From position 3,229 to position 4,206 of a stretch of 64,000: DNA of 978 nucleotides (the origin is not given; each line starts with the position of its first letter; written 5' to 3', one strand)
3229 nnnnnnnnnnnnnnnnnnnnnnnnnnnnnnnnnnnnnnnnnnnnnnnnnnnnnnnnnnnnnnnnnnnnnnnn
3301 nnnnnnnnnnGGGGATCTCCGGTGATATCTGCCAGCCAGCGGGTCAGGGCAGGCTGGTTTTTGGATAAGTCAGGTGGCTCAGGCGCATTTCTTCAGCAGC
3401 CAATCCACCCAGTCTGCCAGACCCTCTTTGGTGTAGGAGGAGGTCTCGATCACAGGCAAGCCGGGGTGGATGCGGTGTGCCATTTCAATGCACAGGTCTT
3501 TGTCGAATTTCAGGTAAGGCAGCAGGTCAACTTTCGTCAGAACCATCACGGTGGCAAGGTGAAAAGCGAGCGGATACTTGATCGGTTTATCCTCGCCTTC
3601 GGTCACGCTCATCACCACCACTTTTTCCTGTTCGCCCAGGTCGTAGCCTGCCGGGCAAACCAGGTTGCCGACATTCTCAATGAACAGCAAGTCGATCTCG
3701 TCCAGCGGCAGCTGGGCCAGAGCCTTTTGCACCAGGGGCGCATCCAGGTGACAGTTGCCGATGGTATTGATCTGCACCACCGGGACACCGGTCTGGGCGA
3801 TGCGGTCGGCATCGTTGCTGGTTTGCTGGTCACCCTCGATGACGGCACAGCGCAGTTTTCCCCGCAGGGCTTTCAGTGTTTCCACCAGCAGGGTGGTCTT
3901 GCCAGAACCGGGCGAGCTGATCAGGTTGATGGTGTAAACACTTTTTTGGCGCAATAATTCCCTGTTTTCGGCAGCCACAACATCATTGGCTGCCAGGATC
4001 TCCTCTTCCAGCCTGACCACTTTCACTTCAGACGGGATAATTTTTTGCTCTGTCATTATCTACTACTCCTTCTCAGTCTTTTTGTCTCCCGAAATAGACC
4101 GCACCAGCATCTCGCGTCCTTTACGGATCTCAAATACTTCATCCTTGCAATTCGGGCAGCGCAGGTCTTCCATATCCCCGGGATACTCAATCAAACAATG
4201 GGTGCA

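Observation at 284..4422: Nickel chaperones HypA/HypB in an operon with an AraM-type glycerol-1-phosphate dehydrogenase, an AraL-type phosphatase and DegV; no hydrogenase in the window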

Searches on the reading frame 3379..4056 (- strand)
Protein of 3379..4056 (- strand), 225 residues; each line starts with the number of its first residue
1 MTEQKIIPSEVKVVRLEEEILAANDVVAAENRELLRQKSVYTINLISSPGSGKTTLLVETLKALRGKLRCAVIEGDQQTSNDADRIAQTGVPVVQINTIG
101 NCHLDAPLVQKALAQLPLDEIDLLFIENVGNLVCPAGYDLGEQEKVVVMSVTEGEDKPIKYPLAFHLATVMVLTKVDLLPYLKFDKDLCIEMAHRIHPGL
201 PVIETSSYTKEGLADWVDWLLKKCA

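Call 3: search_protein_families(library=pfam, proteins=[window:3379-4056:-])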
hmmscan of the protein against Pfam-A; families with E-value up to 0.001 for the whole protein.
window:3379-4056:- (225 aa): 1 family
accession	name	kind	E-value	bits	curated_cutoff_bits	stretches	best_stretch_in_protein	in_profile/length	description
PF02492.25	cobW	-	4.9e-21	75.6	20.7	1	44-203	4-179/180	CobW/HypB/UreG, nucleotide-binding domain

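Call 4: search_protein_families(library=ncbifam, proteins=[window:3379-4056:-])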
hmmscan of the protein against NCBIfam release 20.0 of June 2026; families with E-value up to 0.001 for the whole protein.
window:3379-4056:- (225 aa): 3 families
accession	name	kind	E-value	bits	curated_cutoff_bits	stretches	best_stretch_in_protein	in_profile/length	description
NF007775.0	PRK10463.1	equivalog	2.4e-90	302.8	385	1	10-224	74-289/290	hydrogenase nickel incorporation protein HypB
TIGR00073.1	hypB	equivalog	1.4e-79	266.6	121.2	1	14-223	4-213/217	hydrogenase nickel incorporation protein HypB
TIGR00101.1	ureG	equivalog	5.7e-13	49.1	204.2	1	44-222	5-193/199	urease accessory protein UreG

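Call 14: find_homologous_proteins(query=window:3379-4056:-)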
Query window:3379-4056:- (225 aa): 8000 proteins with E <= 0.001 among 8000 candidates; the best 120 are listed.
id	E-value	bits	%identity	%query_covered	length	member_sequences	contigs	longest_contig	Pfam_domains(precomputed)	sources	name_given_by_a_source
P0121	1.5e-141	487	99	100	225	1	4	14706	PF02492.26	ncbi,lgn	ncbi:MAG: hydrogenase nickel incorporation protein HypB [bacterium]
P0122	2.8e-141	486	99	100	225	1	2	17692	PF02492.26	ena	-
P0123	3.8e-141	486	98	100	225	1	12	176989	PF02492.26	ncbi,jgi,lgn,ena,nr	ncbi:MAG TPA: hydrogenase nickel incorporation protein HypB [Anaerolineaceae bacterium]|nr:hydrogena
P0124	1.3e-140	484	98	100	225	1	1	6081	PF02492.26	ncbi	-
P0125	1.8e-140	484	98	100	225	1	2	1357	PF02492.26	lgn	-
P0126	1.8e-140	484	98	100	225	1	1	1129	PF02492.26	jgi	-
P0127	9.1e-140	482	98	100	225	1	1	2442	PF02492.26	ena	-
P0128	1.0e-139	481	98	100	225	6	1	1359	PF02492.26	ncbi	-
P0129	1.1e-139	481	97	100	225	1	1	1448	PF02492.26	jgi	-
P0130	3.3e-139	480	98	100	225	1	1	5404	PF02492.26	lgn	-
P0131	1.8e-137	474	96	100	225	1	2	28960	PF02492.26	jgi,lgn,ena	-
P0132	2.3e-134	464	93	100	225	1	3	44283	PF02492.26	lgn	-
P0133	6.9e-133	459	92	100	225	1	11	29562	PF02492.26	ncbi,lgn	-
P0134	1.2e-132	458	92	100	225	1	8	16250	PF02492.26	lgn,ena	-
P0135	1.2e-130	452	91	100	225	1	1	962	PF02492.26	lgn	-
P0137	7.1e-118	410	82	99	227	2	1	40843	PF02492.26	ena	-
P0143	1.7e-108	379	77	97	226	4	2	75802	PF02492.26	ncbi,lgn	-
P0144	1.7e-102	360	73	95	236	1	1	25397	PF02492.26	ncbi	-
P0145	2.9e-97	343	70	96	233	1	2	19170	PF02492.26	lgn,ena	-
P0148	9.7e-92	325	67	95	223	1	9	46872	PF02492.26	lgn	-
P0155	1.7e-88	314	66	94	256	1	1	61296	PF02492.26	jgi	jgi:hydrogenase nickel incorporation protein HypB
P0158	2.7e-88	313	67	96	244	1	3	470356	PF02492.26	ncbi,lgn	-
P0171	4.5e-87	309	66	95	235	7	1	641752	PF02492.26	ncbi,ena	-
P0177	2.1e-86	307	62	97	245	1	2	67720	PF02492.26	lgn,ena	-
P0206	2.2e-84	301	63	96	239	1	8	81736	PF02492.26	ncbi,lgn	-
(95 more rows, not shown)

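Call 15: find_encoding_contigs(protein=P0137, flank=10000, max_places=1)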
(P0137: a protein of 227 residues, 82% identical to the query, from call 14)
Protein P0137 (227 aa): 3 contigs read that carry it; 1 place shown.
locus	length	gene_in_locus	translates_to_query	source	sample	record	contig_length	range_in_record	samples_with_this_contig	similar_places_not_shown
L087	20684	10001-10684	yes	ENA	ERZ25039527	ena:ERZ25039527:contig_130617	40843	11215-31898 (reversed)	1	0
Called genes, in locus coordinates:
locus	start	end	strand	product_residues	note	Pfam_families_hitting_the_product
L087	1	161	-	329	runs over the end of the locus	PF01699:Na_Ca_ex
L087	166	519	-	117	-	-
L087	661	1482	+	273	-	PF03976:PPK2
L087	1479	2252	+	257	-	PF02633:Creatininase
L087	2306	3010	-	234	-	PF00300:His_Phos_1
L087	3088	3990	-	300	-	PF00850:Hist_deacetyl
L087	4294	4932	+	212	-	PF02607:B12-binding_2, PF02310:B12-binding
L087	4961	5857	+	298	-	PF02574:S-methyl_trans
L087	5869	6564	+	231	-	-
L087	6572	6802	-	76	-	-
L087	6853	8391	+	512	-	PF17650:RACo_linker, PF17651:Raco_middle, PF14574:RACo_C_ter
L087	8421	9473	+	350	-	PF01008:IF-2B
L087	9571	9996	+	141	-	PF01155:HypA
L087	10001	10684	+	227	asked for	PF02492:cobW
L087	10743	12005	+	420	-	PF13685:Fe-ADH_2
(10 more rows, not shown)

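Call 16: find_encoding_contigs(protein=P0143, flank=10000, max_places=1)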
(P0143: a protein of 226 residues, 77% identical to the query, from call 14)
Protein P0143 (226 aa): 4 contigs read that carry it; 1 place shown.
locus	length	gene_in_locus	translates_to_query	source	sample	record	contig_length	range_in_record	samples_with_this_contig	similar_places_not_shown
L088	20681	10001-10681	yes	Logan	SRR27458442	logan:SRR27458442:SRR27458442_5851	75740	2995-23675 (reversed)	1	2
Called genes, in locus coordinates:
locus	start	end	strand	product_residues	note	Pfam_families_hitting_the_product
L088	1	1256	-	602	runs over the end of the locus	PF00515:TPR_1 (faint), PF07719:TPR_2 (faint), PF13174:TPR_6 (faint), PF13432:TPR_16 (faint), PF13525:YfiO (faint), PF13512:TPR_18 (faint), PF13428:TPR_14 (faint)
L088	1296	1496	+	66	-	-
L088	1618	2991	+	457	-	PF05369:MtmB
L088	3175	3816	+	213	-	PF02607:B12-binding_2, PF02310:B12-binding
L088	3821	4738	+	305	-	PF02574:S-methyl_trans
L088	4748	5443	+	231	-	-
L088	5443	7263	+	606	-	PF00111:Fer2, PF17650:RACo_linker, PF17651:Raco_middle, PF14574:RACo_C_ter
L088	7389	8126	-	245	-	PF00578:AhpC-TSA, PF08534:Redoxin, PF00255:GSHPx (faint), PF00085:Thioredoxin (weak), PF13098:Thioredoxin_2, PF13905:Thioredoxin_8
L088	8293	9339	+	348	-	PF01008:IF-2B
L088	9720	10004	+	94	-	PF01155:HypA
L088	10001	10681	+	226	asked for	PF02492:cobW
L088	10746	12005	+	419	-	PF13685:Fe-ADH_2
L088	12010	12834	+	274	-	PF00702:Hydrolase, PF13344:Hydrolase_6, PF13242:Hydrolase_like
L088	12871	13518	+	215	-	PF01865:PhoU_div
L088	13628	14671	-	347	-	PF03706:LPG_synthase_TM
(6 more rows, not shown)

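Call 17: find_encoding_contigs(protein=P0144, flank=10000, max_places=1)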
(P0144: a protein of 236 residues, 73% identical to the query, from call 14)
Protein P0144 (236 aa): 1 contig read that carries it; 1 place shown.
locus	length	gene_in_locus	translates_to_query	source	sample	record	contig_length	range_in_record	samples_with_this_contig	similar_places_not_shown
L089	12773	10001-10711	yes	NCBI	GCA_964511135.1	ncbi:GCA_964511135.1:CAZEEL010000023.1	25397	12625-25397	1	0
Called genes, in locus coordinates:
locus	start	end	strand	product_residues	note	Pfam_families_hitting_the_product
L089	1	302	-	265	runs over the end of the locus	PF02361:CbiQ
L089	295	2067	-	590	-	PF03193:RsgA_GTPase (faint), PF00005:ABC_tran, PF02463:SMC_N (faint), PF13175:AAA_15 (faint), PF13476:AAA_23 (faint), PF13304:AAA_21 (weak), PF00005:ABC_tran, PF13304:AAA_21 (weak), +4 more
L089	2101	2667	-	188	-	PF09819:ABC_cobalt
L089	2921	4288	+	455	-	PF05369:MtmB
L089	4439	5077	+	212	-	PF02607:B12-binding_2, PF02310:B12-binding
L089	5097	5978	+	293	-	PF02574:S-methyl_trans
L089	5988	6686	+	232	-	-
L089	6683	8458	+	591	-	PF00111:Fer2, PF17651:Raco_middle, PF14574:RACo_C_ter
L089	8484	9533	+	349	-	PF01008:IF-2B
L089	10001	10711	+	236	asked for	PF02492:cobW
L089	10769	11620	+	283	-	PF00702:Hydrolase, PF13344:Hydrolase_6, PF13242:Hydrolase_like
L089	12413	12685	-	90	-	PF04232:SpoVS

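Call 18: find_encoding_contigs(protein=P0148, flank=10000, max_places=1)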
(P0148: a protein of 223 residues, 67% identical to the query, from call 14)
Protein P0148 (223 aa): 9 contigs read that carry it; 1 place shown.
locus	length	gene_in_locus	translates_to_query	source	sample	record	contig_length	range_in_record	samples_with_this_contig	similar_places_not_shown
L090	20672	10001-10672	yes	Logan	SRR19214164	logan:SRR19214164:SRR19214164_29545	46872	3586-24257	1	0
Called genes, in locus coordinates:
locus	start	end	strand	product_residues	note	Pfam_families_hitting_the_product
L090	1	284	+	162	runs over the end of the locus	-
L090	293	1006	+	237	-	-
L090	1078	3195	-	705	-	PF16927:HisKA_7TM, PF01590:GAF, PF13185:GAF_2, PF13492:GAF_3, PF00990:GGDEF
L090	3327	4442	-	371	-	-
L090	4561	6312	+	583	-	PF00999:Na_H_Exchanger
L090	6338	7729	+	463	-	PF04087:DUF389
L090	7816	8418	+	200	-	PF18955:DUF5698, PF10035:DUF2179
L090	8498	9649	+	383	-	PF12797:Fer4_2 (faint), PF12838:Fer4_7 (faint), PF13237:Fer4_10 (faint), PF00037:Fer4 (weak), PF13187:Fer4_9, PF14697:Fer4_21 (weak), PF25160:LdpA_Fe-S-bd (weak), PF00037:Fer4, +1 more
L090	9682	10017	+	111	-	PF01155:HypA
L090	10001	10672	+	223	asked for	PF02492:cobW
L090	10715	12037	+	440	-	PF07690:MFS_1, PF03092:BT1 (weak), PF12832:MFS_1_like, PF03137:OATP (weak), PF07690:MFS_1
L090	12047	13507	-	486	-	PF07690:MFS_1, PF13347:MFS_2 (faint), PF00083:Sugar_tr (weak), PF07690:MFS_1, PF03209:PUCC (weak)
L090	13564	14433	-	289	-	PF02129:Peptidase_S15 (faint), PF00561:Abhydrolase_1, PF12146:Hydrolase_4, PF12697:Abhydrolase_6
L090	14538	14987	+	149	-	PF00293:NUDIX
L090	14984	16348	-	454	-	PF07690:MFS_1, PF13347:MFS_2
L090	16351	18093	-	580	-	PF20957:GxGYxYP_N_2nd, PF20958:GxGYxYP_N_3rd (faint), PF14323:GxGYxYP_C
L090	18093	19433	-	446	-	PF00890:FAD_binding_2 (faint), PF01266:DAO (weak), PF01494:FAD_binding_3 (faint), PF12831:FAD_oxidored (weak), PF13450:NAD_binding_8 (weak)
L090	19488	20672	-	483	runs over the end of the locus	PF01120:Alpha_L_fucos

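Call 34: find_encoding_contigs(protein=P0158, flank=10000, max_places=1)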
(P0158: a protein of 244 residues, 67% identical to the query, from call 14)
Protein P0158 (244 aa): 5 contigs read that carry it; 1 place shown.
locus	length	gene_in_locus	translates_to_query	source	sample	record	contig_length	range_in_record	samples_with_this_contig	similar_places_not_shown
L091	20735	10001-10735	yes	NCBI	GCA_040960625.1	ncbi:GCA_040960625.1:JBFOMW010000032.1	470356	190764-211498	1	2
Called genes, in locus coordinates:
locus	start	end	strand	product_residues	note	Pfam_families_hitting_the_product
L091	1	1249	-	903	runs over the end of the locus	PF02901:PFL-like, PF01228:Gly_radical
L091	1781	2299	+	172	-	PF00583:Acetyltransf_1, PF13673:Acetyltransf_10, PF13508:Acetyltransf_7, PF08445:FR47 (faint)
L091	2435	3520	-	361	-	PF12679:ABC2_membrane_2, PF12698:ABC2_membrane_3, PF01061:ABC2_membrane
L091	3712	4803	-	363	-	PF12679:ABC2_membrane_2, PF12698:ABC2_membrane_3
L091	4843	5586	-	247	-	PF00005:ABC_tran, PF13304:AAA_21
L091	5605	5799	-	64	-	-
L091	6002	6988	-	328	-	PF00005:ABC_tran, PF04397:LytTR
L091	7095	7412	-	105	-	-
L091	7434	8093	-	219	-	-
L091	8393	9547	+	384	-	PF13187:Fer4_9 (weak), PF13237:Fer4_10 (weak), PF12838:Fer4_7 (weak), PF00037:Fer4 (weak), PF12837:Fer4_6 (weak)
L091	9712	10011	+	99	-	PF01155:HypA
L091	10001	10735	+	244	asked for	PF02492:cobW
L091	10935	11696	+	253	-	PF13489:Methyltransf_23 (weak), PF08241:Methyltransf_11 (weak), PF08242:Methyltransf_12, PF13649:Methyltransf_25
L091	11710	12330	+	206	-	PF02607:B12-binding_2, PF02310:B12-binding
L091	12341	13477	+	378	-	PF01208:URO-D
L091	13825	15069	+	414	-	PF03033:Glyco_transf_28, PF00201:UDPGT, PF06722:EryCIII-like_C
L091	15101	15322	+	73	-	-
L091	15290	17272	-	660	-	PF01145:Band_7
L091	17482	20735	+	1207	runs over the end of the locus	PF00128:Alpha-amylase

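Call 35: find_encoding_contigs(protein=P0171, flank=10000, max_places=1)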
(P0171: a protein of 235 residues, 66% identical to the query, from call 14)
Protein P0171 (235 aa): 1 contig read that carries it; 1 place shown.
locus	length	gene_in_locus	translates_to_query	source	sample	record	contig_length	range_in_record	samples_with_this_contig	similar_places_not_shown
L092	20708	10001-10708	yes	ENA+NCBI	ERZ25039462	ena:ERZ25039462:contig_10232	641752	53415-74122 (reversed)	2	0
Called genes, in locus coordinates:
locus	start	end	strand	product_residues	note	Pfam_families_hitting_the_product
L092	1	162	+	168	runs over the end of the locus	PF12724:Flavodoxin_5, PF00258:Flavodoxin_1 (weak)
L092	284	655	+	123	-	PF14311:DUF4379 (faint)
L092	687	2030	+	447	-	PF21817:CapR (faint), PF14311:DUF4379 (faint), PF14901:Jiv90 (faint)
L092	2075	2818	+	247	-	PF01582:TIR, PF13676:TIR_2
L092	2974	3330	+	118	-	PF07883:Cupin_2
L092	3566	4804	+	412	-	PF00083:Sugar_tr, PF07690:MFS_1, PF13347:MFS_2 (weak)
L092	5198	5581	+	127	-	-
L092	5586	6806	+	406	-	PF13360:PQQ_2, PF13570:Beta-prop_ACSF4 (faint)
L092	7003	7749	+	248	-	PF03781:FGE-sulfatase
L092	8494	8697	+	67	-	-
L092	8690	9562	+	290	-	-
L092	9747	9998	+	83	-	PF01155:HypA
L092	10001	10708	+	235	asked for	PF02492:cobW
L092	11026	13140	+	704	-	PF00664:ABC_membrane, PF00005:ABC_tran, PF02463:SMC_N (faint)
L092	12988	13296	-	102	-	PF14357:DUF4404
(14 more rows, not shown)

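Call 36: find_encoding_contigs(protein=P0155, flank=10000, max_places=1)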
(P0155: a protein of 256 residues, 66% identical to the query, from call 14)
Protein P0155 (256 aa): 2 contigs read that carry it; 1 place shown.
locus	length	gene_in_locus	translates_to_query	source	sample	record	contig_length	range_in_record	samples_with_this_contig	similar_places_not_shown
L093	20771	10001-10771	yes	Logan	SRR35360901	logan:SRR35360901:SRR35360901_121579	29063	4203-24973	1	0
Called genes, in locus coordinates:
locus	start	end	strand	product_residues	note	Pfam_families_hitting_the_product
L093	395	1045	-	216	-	-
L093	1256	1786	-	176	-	-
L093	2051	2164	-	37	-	-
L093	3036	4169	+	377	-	PF13237:Fer4_10 (weak), PF14697:Fer4_21 (weak), PF00037:Fer4 (weak), PF12797:Fer4_2 (weak)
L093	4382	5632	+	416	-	PF02608:Bmp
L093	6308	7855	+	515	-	PF00005:ABC_tran, PF13304:AAA_21 (faint), PF00005:ABC_tran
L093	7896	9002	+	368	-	PF02653:BPD_transp_2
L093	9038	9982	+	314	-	PF02653:BPD_transp_2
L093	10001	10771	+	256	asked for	PF02492:cobW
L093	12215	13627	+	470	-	PF00941:FAD_binding_5, PF03450:CO_deh_flav_C, PF01799:Fer2_2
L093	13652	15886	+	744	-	PF01315:Ald_Xan_dh_C, PF02738:MoCoBD_1, PF20256:MoCoBD_2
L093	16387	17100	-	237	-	-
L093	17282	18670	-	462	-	PF05369:MtmB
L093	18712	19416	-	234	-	PF02607:B12-binding_2, PF02310:B12-binding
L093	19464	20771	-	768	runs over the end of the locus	PF01315:Ald_Xan_dh_C, PF02738:MoCoBD_1, PF20256:MoCoBD_2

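Call 51: search_protein_families(library=ncbifam, proteins=[L090:8498-9649:+, L091:8393-9547:+, L093:3036-4169:+], max_evalue=0.01)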
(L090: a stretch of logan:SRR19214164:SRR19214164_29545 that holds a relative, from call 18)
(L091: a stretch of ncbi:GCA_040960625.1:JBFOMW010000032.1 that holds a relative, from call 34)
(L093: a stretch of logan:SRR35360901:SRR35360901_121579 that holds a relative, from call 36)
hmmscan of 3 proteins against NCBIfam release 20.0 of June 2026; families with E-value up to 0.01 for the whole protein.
L090:8498-9649:+ (383 aa): 69 families (the best 25 are shown)
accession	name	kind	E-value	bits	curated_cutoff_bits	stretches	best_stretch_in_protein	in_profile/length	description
NF040684.1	PorD_Arch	equivalog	7.3e-11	42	120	1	289-345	24-81/85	pyruvate synthase subunit PorD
TIGR02179.1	PorD_KorD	subfamily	1.2e-10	41.4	60.05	1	292-345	20-74/78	2-oxoacid:acceptor oxidoreductase, delta subunit, pyruvate/2-ketoisovalerate family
TIGR02700.1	flavo_MJ0208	hypoth_equivalog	2.1e-10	40.3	251.35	1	295-347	146-198/234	dihydromethanopterin reductase (acceptor)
NF038196.1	ferrodoxin_EFR1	subfamily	4.3e-10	40.1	75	1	295-349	182-235/242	EFR1 family ferrodoxin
NF045790.1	OxalOxreddelta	equivalog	9e-10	38.2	230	1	293-345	256-308/316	oxalate oxidoreductase subunit delta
NF058577.1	FdxA_fam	equivalog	1.7e-09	37.7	65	1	297-342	7-52/52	4Fe-4S ferredoxin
NF009053.0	PRK12387.1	subfamily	3.2e-09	36.8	204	2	294-345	35-92/180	formate hydrogenlyase complex iron-sulfur subunit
NF007203.0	PRK09624.1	equivalog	4.5e-09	36.5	171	1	289-345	43-100/105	pyuvate ferredoxin oxidoreductase subunit delta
NF005503.0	PRK07118.1-2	equivalog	2.4e-08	33.6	252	1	298-355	139-196/292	RnfABCDGE type electron transport complex subunit B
TIGR04105.1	FeFe_hydrog_B1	subfamily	4.2e-08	32.3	450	1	297-345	114-161/462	monomeric [FeFe] hydrogenase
NF007202.0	PRK09623.1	equivalog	5.5e-08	33.1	166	1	289-345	43-100/105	3-methyl-2-oxobutanoate dehydrogenase subunit delta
NF043069.1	T4HPD_activ_SAM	equivalog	1.3e-07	31.3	425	1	265-344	30-98/299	trans-4-hydroxy-L-proline dehydratase activase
NF040770.1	hetero_SS_HdrA2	exception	1.6e-07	29.9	1100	1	279-355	562-634/777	CoB-CoM heterodisulfide reductase HdrA2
TIGR03224.1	benzo_boxA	equivalog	2.6e-07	29.9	459.2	1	294-344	7-57/411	benzoyl-CoA 2,3-epoxidase subunit BoxA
TIGR01944.1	rnfB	subfamily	3.5e-07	29.9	68.7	1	278-352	94-169/190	RnfABCDGE type electron transport complex subunit B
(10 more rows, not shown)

L091:8393-9547:+ (384 aa): 44 families (the best 25 are shown)
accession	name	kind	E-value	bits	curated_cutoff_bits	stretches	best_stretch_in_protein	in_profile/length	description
TIGR02700.1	flavo_MJ0208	hypoth_equivalog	2e-08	33.8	251.35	1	297-347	148-195/234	dihydromethanopterin reductase (acceptor)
NF041891.1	hdrA_Methbact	equivalog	1.2e-07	30.4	1300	1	290-350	565-622/762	ferredoxin:CoB-CoM heterodisulfide reductase subunit HdrA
NF045874.1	Vhu_polyferre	exception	3.8e-07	29.2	600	1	262-356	90-183/381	F420-non-reducing hydrogenase associated-polyferredoxin VhuB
TIGR04105.1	FeFe_hydrog_B1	subfamily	1e-06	27.7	450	1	305-350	118-163/462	monomeric [FeFe] hydrogenase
TIGR04041.1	activase_YjjW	hypoth_equivalog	1.4e-06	27.9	250.2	1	298-345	39-86/276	YjjW family glycine radical enzyme activase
NF006221.0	PRK08348.1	subfamily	4.6e-06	26.4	124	1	303-348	47-94/136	NADH-plastoquinone oxidoreductase subunit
NF038196.1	ferrodoxin_EFR1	subfamily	9.6e-06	25.8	75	1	303-348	187-231/242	EFR1 family ferrodoxin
NF043069.1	T4HPD_activ_SAM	equivalog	2.7e-05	23.7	425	1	298-352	52-103/299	trans-4-hydroxy-L-proline dehydratase activase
TIGR02179.1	PorD_KorD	subfamily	4.1e-05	23.6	60.05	1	297-350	25-76/78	2-oxoacid:acceptor oxidoreductase, delta subunit, pyruvate/2-ketoisovalerate family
NF005503.0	PRK07118.1-2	equivalog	5.8e-05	22.5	252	1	296-352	133-190/292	RnfABCDGE type electron transport complex subunit B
NF005506.0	PRK07118.1-5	equivalog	6.1e-05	22.6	388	1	295-350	135-191/279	Fe-S cluster domain-containing protein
TIGR02494.1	PFLE_PFLC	subfamily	7.2e-05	22.2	174.35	1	292-352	43-103/293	glycyl-radical enzyme activating protein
NF040770.1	hetero_SS_HdrA2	exception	7.8e-05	21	1100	1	292-349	572-626/777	CoB-CoM heterodisulfide reductase HdrA2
NF058577.1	FdxA_fam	equivalog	0.0001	22.4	65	1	304-345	11-52/52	4Fe-4S ferredoxin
TIGR02951.1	DMSO_dmsB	equivalog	0.00012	22.1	214.1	1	280-350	48-116/161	DMSO/selenate family reductase complex B subunit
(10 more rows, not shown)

L093:3036-4169:+ (377 aa): 67 families (the best 25 are shown)
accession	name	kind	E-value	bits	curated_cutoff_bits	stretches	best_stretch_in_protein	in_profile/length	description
TIGR02179.1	PorD_KorD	subfamily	1.2e-12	47.8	60.05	1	296-350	22-76/78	2-oxoacid:acceptor oxidoreductase, delta subunit, pyruvate/2-ketoisovalerate family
TIGR02700.1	flavo_MJ0208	hypoth_equivalog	2.6e-12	46.5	251.35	1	296-347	145-195/234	dihydromethanopterin reductase (acceptor)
NF040684.1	PorD_Arch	equivalog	1.6e-10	40.9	120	1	295-350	28-83/85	pyruvate synthase subunit PorD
NF007204.0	PRK09625.1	equivalog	6.2e-10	39.2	125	1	295-348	55-108/133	pyruvate flavodoxin oxidoreductase subunit delta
NF045790.1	OxalOxreddelta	equivalog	6.9e-09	35.3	230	1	296-349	257-309/316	oxalate oxidoreductase subunit delta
NF006221.0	PRK08348.1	subfamily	1.4e-08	34.5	124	1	289-348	34-94/136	NADH-plastoquinone oxidoreductase subunit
NF004541.0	PRK05888.2-2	equivalog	1.8e-08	34.4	217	1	283-348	45-113/168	NADH-quinone oxidoreductase subunit NuoI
NF040864.1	HgcB_ferredoxin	equivalog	1.1e-07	31.5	99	1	294-347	9-62/93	mercury methylation ferredoxin HgcB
NF045490.1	FdxA_Protbact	equivalog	4.4e-07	30.1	135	1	292-348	3-57/104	ferredoxin FdxA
NF058577.1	FdxA_fam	equivalog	5.8e-07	29.6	65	1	298-344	6-51/52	4Fe-4S ferredoxin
NF043039.1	HgcAB_like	equivalog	1.4e-06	28.2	285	1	287-346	288-349/350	HgcAB-like fusion protein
NF007203.0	PRK09624.1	equivalog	2.2e-06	27.8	171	1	292-349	44-101/105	pyuvate ferredoxin oxidoreductase subunit delta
NF004537.0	PRK05888.1-3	equivalog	2.6e-06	27.1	163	1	315-349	99-133/204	NADH-quinone oxidoreductase subunit NuoI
TIGR02494.1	PFLE_PFLC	subfamily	2.6e-06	26.9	174.35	1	291-352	40-103/293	glycyl-radical enzyme activating protein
TIGR01944.1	rnfB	subfamily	2.7e-06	27.1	68.7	1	289-351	103-165/190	RnfABCDGE type electron transport complex subunit B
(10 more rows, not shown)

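Call 52: search_solved_structures(query=L091:8393-9547:+, max_evalue=0.01)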
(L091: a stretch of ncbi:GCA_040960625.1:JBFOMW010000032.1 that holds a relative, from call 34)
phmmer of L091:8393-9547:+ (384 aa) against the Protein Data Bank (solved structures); distinct sequences matched with E-value up to 0.01: 16.
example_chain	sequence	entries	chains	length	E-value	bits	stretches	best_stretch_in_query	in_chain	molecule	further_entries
9sw6_G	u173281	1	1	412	1.9e-12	50.1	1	303-356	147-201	Polyferredoxin protein MvhB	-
8rvu_a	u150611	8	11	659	2e-07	33.5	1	289-347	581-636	H(2):CoB-CoM heterodisulfide,ferredoxin reductase subunit A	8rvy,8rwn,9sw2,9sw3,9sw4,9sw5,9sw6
8rvv_A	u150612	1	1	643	2.2e-07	33.3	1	289-346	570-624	H(2):CoB-CoM heterodisulfide,ferredoxin reductase subunit A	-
7z0s_F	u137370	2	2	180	0.00021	23.5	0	320-364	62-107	Formate hydrogenlyase subunit 6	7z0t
9sfi_O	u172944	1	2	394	0.00023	23.4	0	263-355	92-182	Ferredoxin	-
8ys5_D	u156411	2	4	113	0.00052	22.3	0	317-349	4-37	2-oxoglutarate:acceptor oxidoreductase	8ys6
7bkb_L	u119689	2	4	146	0.0009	21.5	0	324-374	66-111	Formylmethanofuran dehydrogenase, subunit G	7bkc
6cfw_N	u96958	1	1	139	0.0015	20.8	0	322-346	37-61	NADH-plastoquinone oxidoreductase subunit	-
9bt4_G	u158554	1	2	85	0.0018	20.5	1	298-352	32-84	Pyruvate:Ferredoxin Oxidoreductase, subunit delta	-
2fug_9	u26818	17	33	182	0.0031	19.7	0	325-348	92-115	NADH-quinone oxidoreductase chain 9 | NADH-QUINONE OXIDOREDUCTASE SUBUNIT 9 | NADH-quinone oxidoreductase subunit I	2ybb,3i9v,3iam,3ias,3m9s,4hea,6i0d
8e9g_I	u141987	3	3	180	0.0042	19.3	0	325-350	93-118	NADH-quinone oxidoreductase subunit I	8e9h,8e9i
1bqx_A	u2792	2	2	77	0.0046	19.1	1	301-347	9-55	PROTEIN (FERREDOXIN) | FERREDOXIN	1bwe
2vpw_B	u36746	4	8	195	0.0049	19.1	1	289-348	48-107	NRFC PROTEIN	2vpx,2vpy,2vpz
7np8_A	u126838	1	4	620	0.0062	18.7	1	303-346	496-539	Coenzyme F420-dependent sulfite reductase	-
7bkb_K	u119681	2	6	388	0.0073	18.5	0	322-369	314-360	Formylmethanofuran dehydrogenase, subunit F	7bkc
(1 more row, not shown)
